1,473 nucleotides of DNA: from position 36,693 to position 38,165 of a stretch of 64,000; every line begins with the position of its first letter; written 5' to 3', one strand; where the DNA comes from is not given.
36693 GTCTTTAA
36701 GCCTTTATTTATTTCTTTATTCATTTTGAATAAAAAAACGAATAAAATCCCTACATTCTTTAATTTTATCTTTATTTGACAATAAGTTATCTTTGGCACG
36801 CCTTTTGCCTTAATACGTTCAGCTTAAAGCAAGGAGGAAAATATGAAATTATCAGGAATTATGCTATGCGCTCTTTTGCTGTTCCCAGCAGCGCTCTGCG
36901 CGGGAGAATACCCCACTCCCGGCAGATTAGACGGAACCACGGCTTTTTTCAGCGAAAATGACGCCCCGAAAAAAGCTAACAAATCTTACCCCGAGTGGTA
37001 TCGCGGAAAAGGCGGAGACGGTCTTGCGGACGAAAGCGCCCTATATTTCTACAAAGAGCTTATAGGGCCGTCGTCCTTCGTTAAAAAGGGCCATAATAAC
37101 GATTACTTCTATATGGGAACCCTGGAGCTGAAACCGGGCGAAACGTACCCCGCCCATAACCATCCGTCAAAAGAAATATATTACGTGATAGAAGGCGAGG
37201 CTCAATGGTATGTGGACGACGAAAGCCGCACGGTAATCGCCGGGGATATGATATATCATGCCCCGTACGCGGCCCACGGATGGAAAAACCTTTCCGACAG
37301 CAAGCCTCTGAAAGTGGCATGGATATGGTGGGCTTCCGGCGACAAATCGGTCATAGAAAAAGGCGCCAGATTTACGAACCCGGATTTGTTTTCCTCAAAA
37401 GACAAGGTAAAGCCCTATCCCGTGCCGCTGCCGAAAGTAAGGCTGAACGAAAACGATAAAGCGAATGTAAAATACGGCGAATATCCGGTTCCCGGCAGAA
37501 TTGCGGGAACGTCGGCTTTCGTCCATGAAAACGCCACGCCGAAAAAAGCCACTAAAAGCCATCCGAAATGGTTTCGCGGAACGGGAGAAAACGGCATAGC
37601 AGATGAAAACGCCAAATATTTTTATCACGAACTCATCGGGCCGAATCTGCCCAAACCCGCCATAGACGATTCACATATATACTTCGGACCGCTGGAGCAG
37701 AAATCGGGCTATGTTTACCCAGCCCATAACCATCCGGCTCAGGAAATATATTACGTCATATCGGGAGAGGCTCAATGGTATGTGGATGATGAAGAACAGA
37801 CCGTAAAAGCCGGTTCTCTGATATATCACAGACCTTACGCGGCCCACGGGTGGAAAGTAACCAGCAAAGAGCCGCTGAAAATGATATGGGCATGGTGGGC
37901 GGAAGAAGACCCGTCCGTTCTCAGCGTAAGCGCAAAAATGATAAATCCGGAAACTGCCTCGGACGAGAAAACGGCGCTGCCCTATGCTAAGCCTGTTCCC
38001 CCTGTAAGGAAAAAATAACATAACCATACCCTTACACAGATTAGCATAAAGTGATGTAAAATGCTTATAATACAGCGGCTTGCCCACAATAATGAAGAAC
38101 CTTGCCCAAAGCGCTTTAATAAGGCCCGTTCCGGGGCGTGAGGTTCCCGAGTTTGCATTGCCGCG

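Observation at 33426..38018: Dedicated sigma-54 signalling module: periplasmic-SBP sensor kinase, NtrC-like regulator, consensus RpoN promoter and a secreted, internally duplicated bicupin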

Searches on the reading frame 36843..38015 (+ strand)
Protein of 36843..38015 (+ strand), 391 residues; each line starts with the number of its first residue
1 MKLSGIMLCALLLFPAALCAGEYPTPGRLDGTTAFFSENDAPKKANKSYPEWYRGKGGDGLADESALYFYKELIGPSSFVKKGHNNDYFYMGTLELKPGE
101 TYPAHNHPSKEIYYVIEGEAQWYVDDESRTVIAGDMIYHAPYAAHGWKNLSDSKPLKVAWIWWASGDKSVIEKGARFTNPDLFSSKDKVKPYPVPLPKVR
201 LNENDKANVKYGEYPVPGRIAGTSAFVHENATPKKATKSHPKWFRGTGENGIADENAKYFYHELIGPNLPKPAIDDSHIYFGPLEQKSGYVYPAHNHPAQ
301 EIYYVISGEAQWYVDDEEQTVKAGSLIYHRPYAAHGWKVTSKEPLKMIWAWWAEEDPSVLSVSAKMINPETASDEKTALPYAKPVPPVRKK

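Call 3: search_protein_families(library=pfam, proteins=[window:36843-38015:+], max_evalue=0.01)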
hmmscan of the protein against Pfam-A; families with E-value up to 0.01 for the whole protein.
window:36843-38015:+ (391 aa): 10 families
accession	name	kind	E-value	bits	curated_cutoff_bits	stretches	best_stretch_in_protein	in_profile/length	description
PF07883.17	Cupin_2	-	9.4e-34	115.4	27.2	2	94-162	3-70/70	Cupin domain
PF16867.11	DMSP_lyase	-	3.3e-18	66.4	27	2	238-345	56-160/162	Dimethlysulfonioproprionate lyase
PF02311.25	AraC_binding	-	1e-12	48.4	21.1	2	288-349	12-73/135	AraC-like ligand binding domain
PF12973.13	Cupin_7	-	5.7e-11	42.6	27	2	287-338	41-88/105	ChrR Cupin-like domain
PF05899.18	Cupin_3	-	7.6e-10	38.8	23.5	2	87-146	5-63/74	EutQ-like cupin domain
PF00190.28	Cupin_1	-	2.1e-06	27.8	22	0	95-156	39-108/151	Cupin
PF01050.24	MannoseP_isomer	-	1.9e-05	25.2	23.6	0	84-157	23-96/116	Mannose-6-phosphate isomerase C-terminal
PF22200.2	ExsA_N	-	6.9e-05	23.7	27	0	302-330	3-31/136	ExsA N-terminal regulatory domain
PF00027.35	cNMP_binding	-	8.7e-05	22.9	27.5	0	95-132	3-41/89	Cyclic nucleotide-binding domain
PF03079.20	ARD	-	0.00059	20.5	27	0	102-137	85-125/157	ARD/ARD' family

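Call 5: search_solved_structures(query=window:36843-38015:+, max_evalue=0.01, show_alignments=3)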
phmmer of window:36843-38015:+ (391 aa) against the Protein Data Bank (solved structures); distinct sequences matched with E-value up to 0.01: 33.
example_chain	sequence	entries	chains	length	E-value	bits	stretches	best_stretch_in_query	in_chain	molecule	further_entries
5zbe_A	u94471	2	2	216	6.7e-07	31.8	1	270-331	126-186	Cupin domain protein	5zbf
5cu1_A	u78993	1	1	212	6.3e-06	28.6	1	286-351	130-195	DMSP lyase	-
7zvm_A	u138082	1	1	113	7.4e-05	25.1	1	284-345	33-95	Mannose-6-phosphate isomerase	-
4fag_A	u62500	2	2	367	0.00025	23.3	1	88-161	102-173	Gentisate 1,2-dioxygenase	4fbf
7zyb_A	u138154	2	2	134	0.00027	23.3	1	277-337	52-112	Cupin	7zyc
6a55_A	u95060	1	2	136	0.00032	23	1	90-162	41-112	Novel protein with potential Cupin domain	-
7zvy_G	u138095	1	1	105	0.00032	23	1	94-346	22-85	Cupin_2 domain-containing protein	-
6a53_A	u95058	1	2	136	0.00032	23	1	90-162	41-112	Novel protein with potential Cupin domain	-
5uqp_A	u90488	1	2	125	0.00033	23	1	94-163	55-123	Cupin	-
5jso_A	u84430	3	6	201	0.00034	22.9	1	251-353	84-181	Dimethlysulfonioproprionate lyase DddQ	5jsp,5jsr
7zvy_E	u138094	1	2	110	0.00036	22.8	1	94-346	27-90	Cupin_2 domain-containing protein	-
4la2_A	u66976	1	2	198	0.00037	22.8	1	243-353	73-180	Dimethylsulphoniopropionate (DMSP) lyase DddQ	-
7zvy_B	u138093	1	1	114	0.00039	22.7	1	94-346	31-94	Cupin_2 domain-containing protein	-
7zvy_A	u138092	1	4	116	0.0004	22.7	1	94-346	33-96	Cupin_2 domain-containing protein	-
5tfz_A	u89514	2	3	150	0.00047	22.5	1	90-162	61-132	dimethylsulfoniopropionate lyase DddK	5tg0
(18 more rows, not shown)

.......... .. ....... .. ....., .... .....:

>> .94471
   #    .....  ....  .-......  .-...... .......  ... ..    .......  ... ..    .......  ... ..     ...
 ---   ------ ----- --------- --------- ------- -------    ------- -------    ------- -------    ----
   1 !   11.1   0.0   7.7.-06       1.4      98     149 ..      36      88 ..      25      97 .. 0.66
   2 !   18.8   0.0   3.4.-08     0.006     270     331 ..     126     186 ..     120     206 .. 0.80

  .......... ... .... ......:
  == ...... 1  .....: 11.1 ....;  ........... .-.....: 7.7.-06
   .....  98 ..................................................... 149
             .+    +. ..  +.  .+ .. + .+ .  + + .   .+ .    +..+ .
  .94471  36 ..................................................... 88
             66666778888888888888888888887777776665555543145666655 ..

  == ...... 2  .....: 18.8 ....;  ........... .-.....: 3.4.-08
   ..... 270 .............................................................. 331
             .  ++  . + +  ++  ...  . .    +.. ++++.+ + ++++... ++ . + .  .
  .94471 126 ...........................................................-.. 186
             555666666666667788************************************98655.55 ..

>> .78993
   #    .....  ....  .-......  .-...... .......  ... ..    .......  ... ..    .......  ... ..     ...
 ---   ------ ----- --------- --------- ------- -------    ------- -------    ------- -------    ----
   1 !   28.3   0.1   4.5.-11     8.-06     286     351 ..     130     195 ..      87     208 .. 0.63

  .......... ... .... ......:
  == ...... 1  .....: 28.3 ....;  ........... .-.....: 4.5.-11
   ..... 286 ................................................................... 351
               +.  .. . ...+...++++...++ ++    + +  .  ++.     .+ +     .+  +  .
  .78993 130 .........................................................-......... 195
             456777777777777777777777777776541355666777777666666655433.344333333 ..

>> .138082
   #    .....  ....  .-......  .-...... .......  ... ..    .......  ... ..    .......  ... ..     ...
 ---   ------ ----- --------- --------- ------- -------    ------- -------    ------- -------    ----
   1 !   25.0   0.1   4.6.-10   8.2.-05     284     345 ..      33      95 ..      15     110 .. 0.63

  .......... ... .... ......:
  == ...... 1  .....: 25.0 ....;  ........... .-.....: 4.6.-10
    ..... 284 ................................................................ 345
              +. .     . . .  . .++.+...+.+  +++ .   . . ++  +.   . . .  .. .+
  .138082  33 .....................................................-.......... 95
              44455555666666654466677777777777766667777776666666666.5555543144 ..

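Call 6: search_protein_families(library=ncbifam, proteins=[window:36843-38015:+], max_evalue=0.01)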
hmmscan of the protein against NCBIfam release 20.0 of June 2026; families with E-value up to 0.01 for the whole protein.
window:36843-38015:+ (391 aa): 9 families
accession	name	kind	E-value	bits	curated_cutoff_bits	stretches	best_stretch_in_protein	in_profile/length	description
TIGR02272.1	gentisate_1_2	equivalog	3.5e-08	32.7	442.1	1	89-153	82-147/336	gentisate 1,2-dioxygenase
TIGR03214.2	ura-cupin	equivalog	1.3e-07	31.3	200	1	286-350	56-121/249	(S)-ureidoglycine aminohydrolase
NF008376.0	PRK11171.1-5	equivalog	3.9e-07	29.5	338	0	287-353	78-144/278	(S)-ureidoglycine aminohydrolase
NF040771.1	AAH_UGLYAH2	exception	6e-07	28.9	350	1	286-354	72-138/267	bifunctional allantoicase/(S)-ureidoglycine aminohydrolase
NF008373.0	PRK11171.1-2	equivalog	2.2e-06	27.1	445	0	292-370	83-161/274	(S)-ureidoglycine aminohydrolase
NF049940.1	MandnitrLy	equivalog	0.00024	20.9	140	0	89-149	35-95/130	(R)-mandelonitrile lyase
NF010026.0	PRK13501.1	equivalog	0.0015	17.7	363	0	95-152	24-81/290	HTH-type transcriptional activator RhaR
TIGR04366.1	cupin_WbuC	subfamily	0.0022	17.9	42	0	97-132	42-78/132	WbuC family cupin fold metalloprotein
NF051881.1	StressantisigmaChrR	equivalog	0.0028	17.3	300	0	94-137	126-165/209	cadmium/peroxide/UV radiation responsive anti-sigma factor ChrR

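Call 7: find_homologous_proteins(query=window:36843-38015:+, max_evalue=0.001)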
Query window:36843-38015:+ (391 aa): 48 proteins with E <= 0.001 among 4164 candidates.
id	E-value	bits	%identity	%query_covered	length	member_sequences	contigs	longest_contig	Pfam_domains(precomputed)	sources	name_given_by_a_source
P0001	5.1e-272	920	100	100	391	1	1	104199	PF16867.12,PF07883.18,PF00190.29,PF12973.14,PF05899.19,PF02311.26,PF01050.25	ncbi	-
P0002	8.4e-204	695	73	100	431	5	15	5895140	PF16867.12,PF07883.18,PF00190.29,PF12973.14,PF02311.26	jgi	jgi:quercetin dioxygenase-like cupin family protein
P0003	1.5e-198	678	72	100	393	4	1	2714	PF16867.12,PF07883.18,PF00190.29,PF12973.14,PF05899.19,PF02311.26,PF01050.25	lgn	-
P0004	1.8e-198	678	69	100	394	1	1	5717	PF16867.12,PF07883.18,PF00190.29,PF12973.14,PF05899.19,PF02311.26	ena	-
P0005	2.8e-198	677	73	98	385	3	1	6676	PF16867.12,PF07883.18,PF00190.29,PF12973.14,PF02311.26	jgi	jgi:quercetin dioxygenase-like cupin family protein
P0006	1.3e-197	675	73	96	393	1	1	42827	PF16867.12,PF07883.18,PF00190.29,PF12973.14,PF05899.19,PF02311.26,PF01050.25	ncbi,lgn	-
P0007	1.4e-166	573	61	99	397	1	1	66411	PF16867.12,PF07883.18,PF12973.14,PF05899.19,PF02311.26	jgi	-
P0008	9.9e-160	550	60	100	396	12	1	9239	PF16867.12,PF07883.18,PF12973.14,PF05899.19,PF02311.26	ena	-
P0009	1.1e-157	543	55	99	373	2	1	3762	PF16867.12,PF07883.18,PF12973.14,PF02311.26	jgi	jgi:quercetin dioxygenase-like cupin family protein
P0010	3.1e-157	542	55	99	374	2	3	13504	PF16867.12,PF07883.18,PF12973.14,PF05899.19,PF02311.26,PF01050.25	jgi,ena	-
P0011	5.7e-155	534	57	94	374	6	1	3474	PF16867.12,PF07883.18,PF12973.14,PF05899.19,PF02311.26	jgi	jgi:quercetin dioxygenase-like cupin family protein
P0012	3.2e-151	522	58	95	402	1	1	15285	PF16867.12,PF07883.18,PF00190.29,PF12973.14,PF02311.26,PF22200.3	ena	-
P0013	1.4e-146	507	54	98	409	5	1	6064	PF16867.12,PF07883.18,PF00190.29,PF12973.14,PF05899.19,PF02311.26,PF22200.3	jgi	jgi:quercetin dioxygenase-like cupin family protein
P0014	3.1e-131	456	50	100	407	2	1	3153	PF16867.12,PF07883.18,PF00190.29,PF12973.14,PF05899.19,PF02311.26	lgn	-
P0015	6.0e-112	393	43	96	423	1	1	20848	PF16867.12,PF07883.18,PF12973.14,PF02311.26,PF00027.36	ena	-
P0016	4.2e-108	380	43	95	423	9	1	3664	PF16867.12,PF07883.18,PF12973.14,PF02311.26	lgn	-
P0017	1.9e-102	361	41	95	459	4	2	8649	PF16867.12,PF07883.18,PF12973.14,PF07847.19,PF02311.26,PF01050.25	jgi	-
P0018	1.5e-95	339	45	88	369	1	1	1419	PF16867.12,PF07883.18,PF12973.14,PF02311.26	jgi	-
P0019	1.0e-91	326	42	92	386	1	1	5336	PF16867.12,PF07883.18,PF12973.14,PF02311.26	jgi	-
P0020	1.2e-91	326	45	87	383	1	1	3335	PF16867.12,PF07883.18,PF12973.14,PF02311.26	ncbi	-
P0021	3.0e-89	318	50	68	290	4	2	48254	PF16867.12,PF07883.18,PF12973.14,PF02311.26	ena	-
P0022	7.4e-86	307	42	86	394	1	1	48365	PF16867.12,PF07883.18,PF12973.14,PF02311.26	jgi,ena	jgi:quercetin dioxygenase-like cupin family protein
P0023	3.7e-70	255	40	86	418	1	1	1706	PF16867.12,PF07883.18,PF00190.29,PF12973.14,PF02311.26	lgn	-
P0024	2.3e-68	249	53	51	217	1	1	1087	PF16867.12,PF07883.18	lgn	-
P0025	6.6e-64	235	58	46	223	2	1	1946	PF16867.12,PF07883.18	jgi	jgi:mannose-6-phosphate isomerase-like protein (cupin superfamily)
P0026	1.2e-62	230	56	46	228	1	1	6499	PF16867.12,PF07883.18,PF12973.14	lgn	-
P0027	1.5e-61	227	55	46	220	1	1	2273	PF16867.12,PF07883.18,PF00190.29,PF02311.26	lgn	-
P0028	1.3e-59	220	51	49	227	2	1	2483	PF16867.12,PF07883.18,PF12973.14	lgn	-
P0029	7.2e-58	215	54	45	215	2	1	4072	PF16867.12,PF07883.18,PF02311.26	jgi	jgi:quercetin dioxygenase-like cupin family protein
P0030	8.6e-58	214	48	50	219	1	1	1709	PF16867.12,PF07883.18,PF00190.29,PF02311.26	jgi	jgi:quercetin dioxygenase-like cupin family protein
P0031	2.3e-57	213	49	51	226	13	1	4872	PF16867.12,PF07883.18,PF02311.26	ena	-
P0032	3.0e-57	213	51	46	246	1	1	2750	PF16867.12,PF07883.18,PF00190.29,PF02311.26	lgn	-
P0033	3.8e-57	212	53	47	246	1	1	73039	PF16867.12,PF07883.18,PF02311.26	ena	-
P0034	6.7e-57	211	54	46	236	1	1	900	PF16867.12,PF07883.18,PF02311.26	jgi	jgi:quercetin dioxygenase-like cupin family protein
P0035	1.2e-56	211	51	50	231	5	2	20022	PF16867.12,PF07883.18,PF02311.26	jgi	jgi:quercetin dioxygenase-like cupin family protein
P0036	1.5e-56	210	51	46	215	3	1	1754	PF16867.12,PF07883.18,PF02311.26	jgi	jgi:quercetin dioxygenase-like cupin family protein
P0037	5.5e-56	208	50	49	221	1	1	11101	PF16867.12,PF07883.18,PF02311.26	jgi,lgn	jgi:quercetin dioxygenase-like cupin family protein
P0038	6.3e-56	208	53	46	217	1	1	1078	PF16867.12,PF07883.18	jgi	jgi:quercetin dioxygenase-like cupin family protein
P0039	1.7e-55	207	47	51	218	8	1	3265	PF16867.12,PF07883.18,PF00190.29,PF02311.26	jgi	jgi:quercetin dioxygenase-like cupin family protein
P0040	1.8e-55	207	46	50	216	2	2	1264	PF16867.12,PF07883.18,PF12973.14,PF02311.26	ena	-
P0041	3.7e-55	206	49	50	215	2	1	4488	PF16867.12,PF07883.18,PF00190.29,PF02311.26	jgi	jgi:quercetin dioxygenase-like cupin family protein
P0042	5.2e-55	205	48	50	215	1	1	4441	PF16867.12,PF07883.18,PF00190.29,PF02311.26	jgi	jgi:quercetin dioxygenase-like cupin family protein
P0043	2.6e-54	203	48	51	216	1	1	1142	PF16867.12,PF07883.18,PF02311.26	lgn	-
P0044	3.0e-54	203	51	46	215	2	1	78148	PF16867.12,PF07883.18,PF00190.29,PF02311.26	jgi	jgi:quercetin dioxygenase-like cupin family protein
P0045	4.2e-54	202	47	50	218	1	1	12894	PF16867.12,PF07883.18,PF02311.26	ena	-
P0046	1.2e-48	184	48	46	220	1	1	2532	PF16867.12,PF07883.18,PF02311.26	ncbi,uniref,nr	ncbi:dimethylsulfonioproprionate lyase family protein [Shewanella sp. 10N.286.52.B9]|uniref:dimethyl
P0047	5.0e-48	182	33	97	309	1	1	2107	PF16867.12,PF07883.18,PF02311.26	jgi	-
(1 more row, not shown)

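Call 8: find_related_loci(query=window:36843-38015:+, collection=genome_contigs, flank=10000)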
Query window:36843-38015:+ (391 aa) in genome_contigs; peptide patterns used: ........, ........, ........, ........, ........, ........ (x = any residue, [..] = any of these).
18 stretches matched a pattern; 1 encode a relative of the query (tblastn E <= 1e-3); 1 distinct loci.
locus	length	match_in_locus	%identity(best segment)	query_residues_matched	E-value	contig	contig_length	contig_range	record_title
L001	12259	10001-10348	24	33-350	7e-5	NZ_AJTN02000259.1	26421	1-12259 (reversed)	Peribacillus psychrosaccharolyticus ATCC 23296 Contig259, whole genome shotgun sequence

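Call 9: find_encoding_contigs(protein=P0001, flank=10000, max_places=3)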
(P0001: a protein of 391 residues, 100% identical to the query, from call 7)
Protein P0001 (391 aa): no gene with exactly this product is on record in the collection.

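Call 10: find_encoding_contigs(protein=P0002, flank=10000, max_places=6)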
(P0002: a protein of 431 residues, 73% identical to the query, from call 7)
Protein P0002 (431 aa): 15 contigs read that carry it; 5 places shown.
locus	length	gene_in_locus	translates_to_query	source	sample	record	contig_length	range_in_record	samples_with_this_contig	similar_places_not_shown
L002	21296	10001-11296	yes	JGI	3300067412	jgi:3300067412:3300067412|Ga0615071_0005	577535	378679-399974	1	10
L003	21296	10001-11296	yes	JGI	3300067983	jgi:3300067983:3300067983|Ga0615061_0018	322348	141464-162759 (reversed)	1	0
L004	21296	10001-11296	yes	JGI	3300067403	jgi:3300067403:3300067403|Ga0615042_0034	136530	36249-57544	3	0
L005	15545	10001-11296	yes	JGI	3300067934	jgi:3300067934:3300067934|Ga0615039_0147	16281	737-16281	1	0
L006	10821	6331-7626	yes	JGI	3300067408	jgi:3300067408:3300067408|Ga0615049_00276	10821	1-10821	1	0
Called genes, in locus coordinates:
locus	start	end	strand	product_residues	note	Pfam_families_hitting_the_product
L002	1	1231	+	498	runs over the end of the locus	PF00501:AMP-binding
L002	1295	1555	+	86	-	PF00550:PP-binding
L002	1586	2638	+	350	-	PF00591:Glycos_transf_3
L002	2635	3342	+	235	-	PF00218:IGPS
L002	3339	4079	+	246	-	PF06629:MipA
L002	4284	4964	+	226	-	PF00072:Response_reg, PF00486:Trans_reg_C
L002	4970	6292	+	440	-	PF00672:HAMP, PF00512:HisKA, PF02518:HATPase_c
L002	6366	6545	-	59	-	-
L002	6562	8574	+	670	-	PF00497:SBP_bac_3, PF02518:HATPase_c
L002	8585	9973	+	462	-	PF00072:Response_reg, PF07728:AAA_5 (faint), PF00158:Sigma54_activat, PF14532:Sigma54_activ_2, PF25601:AAA_lid_14, PF02954:HTH_8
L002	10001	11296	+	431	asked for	PF16867:DMSP_lyase, PF00190:Cupin_1 (faint), PF07883:Cupin_2, PF12973:Cupin_7 (faint), PF16867:DMSP_lyase, PF02311:AraC_binding (weak), PF07883:Cupin_2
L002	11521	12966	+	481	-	PF00939:Na_sulph_symp, PF03600:CitMHS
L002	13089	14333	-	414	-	PF00072:Response_reg, PF00158:Sigma54_activat, PF14532:Sigma54_activ_2, PF25601:AAA_lid_14, PF02954:HTH_8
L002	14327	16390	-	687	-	PF00672:HAMP (weak), PF00512:HisKA (weak), PF02518:HATPase_c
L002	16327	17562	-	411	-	PF13531:SBP_bac_11, PF13416:SBP_bac_8 (faint), PF13343:SBP_bac_6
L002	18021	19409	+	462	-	PF07690:MFS_1, PF03137:OATP (weak)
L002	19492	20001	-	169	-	PF00358:PTS_EIIA_1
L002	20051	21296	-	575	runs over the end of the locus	PF05524:PEP-utilisers_N, PF00391:PEP-utilizers, PF02896:PEP-utilizers_C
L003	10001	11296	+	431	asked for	PF16867:DMSP_lyase, PF00190:Cupin_1 (faint), PF07883:Cupin_2, PF12973:Cupin_7 (faint), PF16867:DMSP_lyase, PF02311:AraC_binding (weak), PF07883:Cupin_2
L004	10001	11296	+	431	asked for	PF16867:DMSP_lyase, PF00190:Cupin_1 (faint), PF07883:Cupin_2, PF12973:Cupin_7 (faint), PF16867:DMSP_lyase, PF02311:AraC_binding (weak), PF07883:Cupin_2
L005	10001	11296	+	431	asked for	PF16867:DMSP_lyase, PF00190:Cupin_1 (faint), PF07883:Cupin_2, PF12973:Cupin_7 (faint), PF16867:DMSP_lyase, PF02311:AraC_binding (weak), PF07883:Cupin_2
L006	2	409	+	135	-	?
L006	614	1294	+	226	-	PF00072:Response_reg, PF00486:Trans_reg_C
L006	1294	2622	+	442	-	PF00672:HAMP, PF00512:HisKA, PF02518:HATPase_c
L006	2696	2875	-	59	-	-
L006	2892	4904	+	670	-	PF00497:SBP_bac_3, PF02518:HATPase_c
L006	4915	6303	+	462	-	PF00072:Response_reg, PF07728:AAA_5 (faint), PF00158:Sigma54_activat, PF14532:Sigma54_activ_2, PF25601:AAA_lid_14, PF02954:HTH_8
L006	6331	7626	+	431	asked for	PF16867:DMSP_lyase, PF00190:Cupin_1 (faint), PF07883:Cupin_2, PF12973:Cupin_7 (faint), PF16867:DMSP_lyase, PF02311:AraC_binding (weak), PF07883:Cupin_2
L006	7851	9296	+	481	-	PF00939:Na_sulph_symp, PF03600:CitMHS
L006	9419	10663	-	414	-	PF00072:Response_reg, PF00158:Sigma54_activat, PF14532:Sigma54_activ_2, PF25601:AAA_lid_14, PF02954:HTH_8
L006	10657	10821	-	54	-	?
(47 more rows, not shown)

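Call 11: find_encoding_contigs(protein=P0006, flank=8000, max_places=2)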
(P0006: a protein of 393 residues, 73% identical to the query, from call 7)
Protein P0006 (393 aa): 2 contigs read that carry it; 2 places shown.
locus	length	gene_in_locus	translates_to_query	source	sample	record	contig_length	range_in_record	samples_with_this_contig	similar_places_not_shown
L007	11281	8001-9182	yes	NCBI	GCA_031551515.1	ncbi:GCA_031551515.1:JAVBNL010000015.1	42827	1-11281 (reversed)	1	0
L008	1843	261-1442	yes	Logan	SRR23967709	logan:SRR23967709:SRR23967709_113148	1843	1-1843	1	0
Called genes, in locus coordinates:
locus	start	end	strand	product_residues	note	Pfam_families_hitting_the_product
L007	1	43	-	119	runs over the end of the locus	PF00861:Ribosomal_L18p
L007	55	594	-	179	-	PF00347:Ribosomal_L6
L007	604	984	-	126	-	PF00410:Ribosomal_S8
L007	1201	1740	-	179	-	PF00281:Ribosomal_L5, PF00673:Ribosomal_L5_C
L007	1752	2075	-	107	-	PF00467:KOW (weak), PF17136:ribosomal_L24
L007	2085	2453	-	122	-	PF00238:Ribosomal_L14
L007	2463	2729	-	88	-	PF00366:Ribosomal_S17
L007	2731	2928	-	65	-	PF00831:Ribosomal_L29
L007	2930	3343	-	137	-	PF00252:Ribosomal_L16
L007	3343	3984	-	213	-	PF07650:KH_2, PF00189:Ribosomal_S3_C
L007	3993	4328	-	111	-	PF00237:Ribosomal_L22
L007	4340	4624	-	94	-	PF00203:Ribosomal_S19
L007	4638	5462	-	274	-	PF00181:Ribosomal_L2_N, PF03947:Ribosomal_L2_C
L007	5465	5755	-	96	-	PF00276:Ribosomal_L23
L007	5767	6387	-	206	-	PF00573:Ribosomal_L4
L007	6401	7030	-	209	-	PF00297:Ribosomal_L3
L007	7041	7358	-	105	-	PF00338:Ribosomal_S10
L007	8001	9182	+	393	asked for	PF16867:DMSP_lyase, PF01050:MannoseP_isomer (faint), PF05899:Cupin_3 (faint), PF00190:Cupin_1 (faint), PF02311:AraC_binding (weak), PF07883:Cupin_2, PF16867:DMSP_lyase, PF07883:Cupin_2, +1 more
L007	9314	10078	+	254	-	PF01925:TauE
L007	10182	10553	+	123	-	PF00164:Ribosom_S12_S23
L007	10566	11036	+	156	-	PF00177:Ribosomal_S7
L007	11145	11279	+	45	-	?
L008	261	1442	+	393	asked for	PF16867:DMSP_lyase, PF01050:MannoseP_isomer (faint), PF05899:Cupin_3 (faint), PF00190:Cupin_1 (faint), PF02311:AraC_binding (weak), PF07883:Cupin_2, PF16867:DMSP_lyase, PF07883:Cupin_2, +1 more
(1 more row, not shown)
